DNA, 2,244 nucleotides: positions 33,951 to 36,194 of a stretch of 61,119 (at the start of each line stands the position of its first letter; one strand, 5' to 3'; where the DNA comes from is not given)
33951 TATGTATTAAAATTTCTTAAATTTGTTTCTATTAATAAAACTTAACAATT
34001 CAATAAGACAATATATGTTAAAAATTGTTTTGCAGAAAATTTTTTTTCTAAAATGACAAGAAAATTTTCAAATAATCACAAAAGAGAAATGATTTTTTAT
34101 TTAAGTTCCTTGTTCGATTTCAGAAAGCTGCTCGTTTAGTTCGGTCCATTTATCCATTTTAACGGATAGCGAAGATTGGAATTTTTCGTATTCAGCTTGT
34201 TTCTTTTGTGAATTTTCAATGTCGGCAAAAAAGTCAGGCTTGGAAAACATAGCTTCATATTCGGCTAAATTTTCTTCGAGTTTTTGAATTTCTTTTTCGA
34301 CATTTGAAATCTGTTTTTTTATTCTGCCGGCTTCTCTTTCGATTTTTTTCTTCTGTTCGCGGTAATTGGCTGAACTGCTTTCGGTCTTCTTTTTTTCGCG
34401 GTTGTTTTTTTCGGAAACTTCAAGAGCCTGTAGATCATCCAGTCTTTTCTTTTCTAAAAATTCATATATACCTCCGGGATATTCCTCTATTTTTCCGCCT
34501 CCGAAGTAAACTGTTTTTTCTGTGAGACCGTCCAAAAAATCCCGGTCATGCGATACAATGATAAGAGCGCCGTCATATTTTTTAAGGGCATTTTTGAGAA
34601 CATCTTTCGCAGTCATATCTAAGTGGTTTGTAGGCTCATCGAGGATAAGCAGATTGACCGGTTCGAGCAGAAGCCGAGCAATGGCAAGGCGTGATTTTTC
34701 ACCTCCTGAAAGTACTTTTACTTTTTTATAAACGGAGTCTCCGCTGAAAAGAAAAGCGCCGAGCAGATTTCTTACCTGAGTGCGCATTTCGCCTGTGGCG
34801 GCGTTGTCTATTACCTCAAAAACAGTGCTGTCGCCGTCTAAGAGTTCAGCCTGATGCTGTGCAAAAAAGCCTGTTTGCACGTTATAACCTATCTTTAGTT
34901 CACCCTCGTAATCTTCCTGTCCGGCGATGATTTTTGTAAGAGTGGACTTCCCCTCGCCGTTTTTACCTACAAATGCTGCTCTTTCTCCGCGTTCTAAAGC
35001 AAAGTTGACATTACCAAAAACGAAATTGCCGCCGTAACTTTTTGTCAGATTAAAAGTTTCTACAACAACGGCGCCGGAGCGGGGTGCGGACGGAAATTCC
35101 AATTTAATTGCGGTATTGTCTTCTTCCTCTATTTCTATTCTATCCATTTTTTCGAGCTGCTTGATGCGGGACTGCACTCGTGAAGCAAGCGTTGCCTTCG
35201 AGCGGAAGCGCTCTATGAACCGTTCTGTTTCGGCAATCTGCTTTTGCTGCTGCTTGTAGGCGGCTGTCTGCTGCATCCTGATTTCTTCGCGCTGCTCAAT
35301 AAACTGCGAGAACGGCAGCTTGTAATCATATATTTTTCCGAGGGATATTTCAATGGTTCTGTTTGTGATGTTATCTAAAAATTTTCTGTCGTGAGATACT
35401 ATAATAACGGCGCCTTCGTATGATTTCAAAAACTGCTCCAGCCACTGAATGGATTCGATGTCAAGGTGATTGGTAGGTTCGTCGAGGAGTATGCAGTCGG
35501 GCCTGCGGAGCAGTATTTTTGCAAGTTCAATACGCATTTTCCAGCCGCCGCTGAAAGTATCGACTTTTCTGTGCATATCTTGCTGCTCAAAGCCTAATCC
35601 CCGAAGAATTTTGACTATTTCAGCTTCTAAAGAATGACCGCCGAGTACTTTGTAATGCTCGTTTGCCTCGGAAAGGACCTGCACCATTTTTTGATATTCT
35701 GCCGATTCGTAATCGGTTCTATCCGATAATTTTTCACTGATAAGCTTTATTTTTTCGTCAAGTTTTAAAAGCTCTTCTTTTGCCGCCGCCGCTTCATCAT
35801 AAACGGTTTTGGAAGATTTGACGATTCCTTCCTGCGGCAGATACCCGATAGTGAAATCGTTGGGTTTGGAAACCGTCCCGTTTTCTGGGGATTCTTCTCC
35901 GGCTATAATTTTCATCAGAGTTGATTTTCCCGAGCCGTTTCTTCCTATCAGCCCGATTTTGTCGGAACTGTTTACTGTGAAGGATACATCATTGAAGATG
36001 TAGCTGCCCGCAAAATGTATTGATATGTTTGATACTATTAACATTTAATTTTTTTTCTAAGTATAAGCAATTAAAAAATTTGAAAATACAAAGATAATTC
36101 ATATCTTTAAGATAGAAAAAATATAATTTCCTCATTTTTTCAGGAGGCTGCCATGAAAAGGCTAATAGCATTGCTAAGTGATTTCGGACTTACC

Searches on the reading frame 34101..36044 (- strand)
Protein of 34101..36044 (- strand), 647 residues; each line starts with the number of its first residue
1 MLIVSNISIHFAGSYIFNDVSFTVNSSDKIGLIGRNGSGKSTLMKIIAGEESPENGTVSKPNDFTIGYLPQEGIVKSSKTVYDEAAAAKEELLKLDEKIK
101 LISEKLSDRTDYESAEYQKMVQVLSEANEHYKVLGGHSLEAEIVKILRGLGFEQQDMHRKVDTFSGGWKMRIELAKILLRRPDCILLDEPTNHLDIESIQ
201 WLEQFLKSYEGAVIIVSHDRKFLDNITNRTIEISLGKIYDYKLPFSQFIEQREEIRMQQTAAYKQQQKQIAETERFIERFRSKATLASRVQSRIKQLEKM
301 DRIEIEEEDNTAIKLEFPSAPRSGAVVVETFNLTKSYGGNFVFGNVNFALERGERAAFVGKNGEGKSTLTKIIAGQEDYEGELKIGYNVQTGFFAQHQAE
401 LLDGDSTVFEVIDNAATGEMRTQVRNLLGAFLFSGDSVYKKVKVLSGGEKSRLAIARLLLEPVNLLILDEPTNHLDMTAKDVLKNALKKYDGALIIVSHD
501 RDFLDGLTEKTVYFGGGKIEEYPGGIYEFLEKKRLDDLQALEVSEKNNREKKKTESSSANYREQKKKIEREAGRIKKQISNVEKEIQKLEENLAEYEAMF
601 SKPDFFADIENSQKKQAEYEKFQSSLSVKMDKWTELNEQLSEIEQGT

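Call 53: find_encoding_contigs(protein=window:34101-36044:-, flank=3000, max_places=4)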
Protein window:34101-36044:- (647 aa): 1 contig read that carries it; 1 place shown.
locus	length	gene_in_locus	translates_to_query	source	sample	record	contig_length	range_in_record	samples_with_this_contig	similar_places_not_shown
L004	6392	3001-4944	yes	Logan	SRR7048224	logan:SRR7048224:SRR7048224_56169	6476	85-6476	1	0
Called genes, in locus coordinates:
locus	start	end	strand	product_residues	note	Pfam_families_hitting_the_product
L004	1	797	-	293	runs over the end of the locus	?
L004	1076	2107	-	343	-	PF11013:DUF2851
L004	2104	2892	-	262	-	PF01887:SAM_HAT_N, PF20257:SAM_HAT_C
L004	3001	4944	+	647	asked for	PF00005:ABC_tran, PF02463:SMC_N (faint), PF13555:AAA_29 (faint), PF13304:AAA_21 (faint), PF12848:ABC_tran_Xtn, PF00005:ABC_tran, PF16326:ABC_tran_CTD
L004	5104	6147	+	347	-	PF01594:AI-2E_transport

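Call 54: find_related_loci(query=window:34101-36044:-, collection=genome_contigs, flank=10000)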
Query window:34101-36044:- (647 aa) in genome_contigs; peptide patterns used: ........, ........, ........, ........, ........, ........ (x = any residue, [..] = any of these).
599 stretches matched a pattern (row limit reached: there are more); 529 encode a relative of the query (tblastn E <= 1e-3); the best 80 are kept; 80 distinct loci.
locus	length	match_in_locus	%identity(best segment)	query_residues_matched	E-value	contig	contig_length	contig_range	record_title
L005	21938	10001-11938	75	1-645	0e+0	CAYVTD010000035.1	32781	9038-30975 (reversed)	MAG TPA_asm: uncultured Hyphomicrobiales bacterium isolate binchicken_co74_407 genome assembly, contig: NODE_2460_length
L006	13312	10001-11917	55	1-642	0e+0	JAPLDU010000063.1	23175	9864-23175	MAG: Bacteroidia bacterium isolate LacPavin_0419_WC90_MAG_39_9 LacPavin_0419_WC90_scaffold_351137, whole genome shotgun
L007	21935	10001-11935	53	1-643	0e+0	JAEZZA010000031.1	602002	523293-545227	MAG: Bacteroidetes bacterium isolate OH_PFB_31 k127_349856, whole genome shotgun sequence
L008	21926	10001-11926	52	1-645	0e+0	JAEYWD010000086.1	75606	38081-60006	MAG: Bacteroidetes bacterium isolate OH_CBlB_256 k127_2187657, whole genome shotgun sequence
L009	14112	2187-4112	52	1-645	0e+0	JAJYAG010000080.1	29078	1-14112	MAG: Bacteroidetes bacterium isolate BP8.bin14 NODE_1944_length_29078_cov_1.760803, whole genome shotgun sequence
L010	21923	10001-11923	51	1-644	0e+0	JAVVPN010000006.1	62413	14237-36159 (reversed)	MAG: Bacteroidales bacterium isolate CGS10Y1-bin31 NODE_457_length_62413_cov_7.835963, whole genome shotgun sequence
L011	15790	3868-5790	52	1-640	0e+0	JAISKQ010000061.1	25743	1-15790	MAG: Prevotella sp. isolate Hs463_bin56 k119_1559760, whole genome shotgun sequence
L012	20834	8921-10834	52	1-640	0e+0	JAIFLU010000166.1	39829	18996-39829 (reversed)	MAG: Bacteroidetes bacterium isolate bin_228 scaffold_456, whole genome shotgun sequence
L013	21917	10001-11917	52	4-643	0e+0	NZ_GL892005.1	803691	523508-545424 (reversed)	Dysgonomonas mossii DSM 22836 supercont1.2, whole genome shotgun sequence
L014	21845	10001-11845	54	1-608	0e+0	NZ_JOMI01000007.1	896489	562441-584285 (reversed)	Prevotella sp. 10(H) K348DRAFT_scf7180000000026_quiver.7_C, whole genome shotgun sequence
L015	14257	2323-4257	52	2-643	0e+0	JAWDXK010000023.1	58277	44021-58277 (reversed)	MAG: Dysgonomonas sp. isolate N4_140_000G1_dasN4_140_000G1_maxbin2.maxbin.014 N4_140_000G1_scaffold_146, whole genome sh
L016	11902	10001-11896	53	2-633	0e+0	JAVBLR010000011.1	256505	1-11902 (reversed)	MAG: Bacteroidales bacterium isolate EPI_MAG_00028 c_000004740507, whole genome shotgun sequence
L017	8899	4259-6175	52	1-641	0e+0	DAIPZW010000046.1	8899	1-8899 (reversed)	MAG TPA_asm: Bacteroidales bacterium isolate CTOTU14813 NODE_1743_length_8899_cov_11.336273, whole genome shotgun sequen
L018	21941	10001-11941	51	1-643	0e+0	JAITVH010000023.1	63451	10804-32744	MAG: Prevotella sp. isolate TD116_bin30 k119_1100978, whole genome shotgun sequence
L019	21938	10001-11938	51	1-643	0e+0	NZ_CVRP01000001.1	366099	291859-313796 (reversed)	Dysgonomonas sp. BGC7, whole genome shotgun sequence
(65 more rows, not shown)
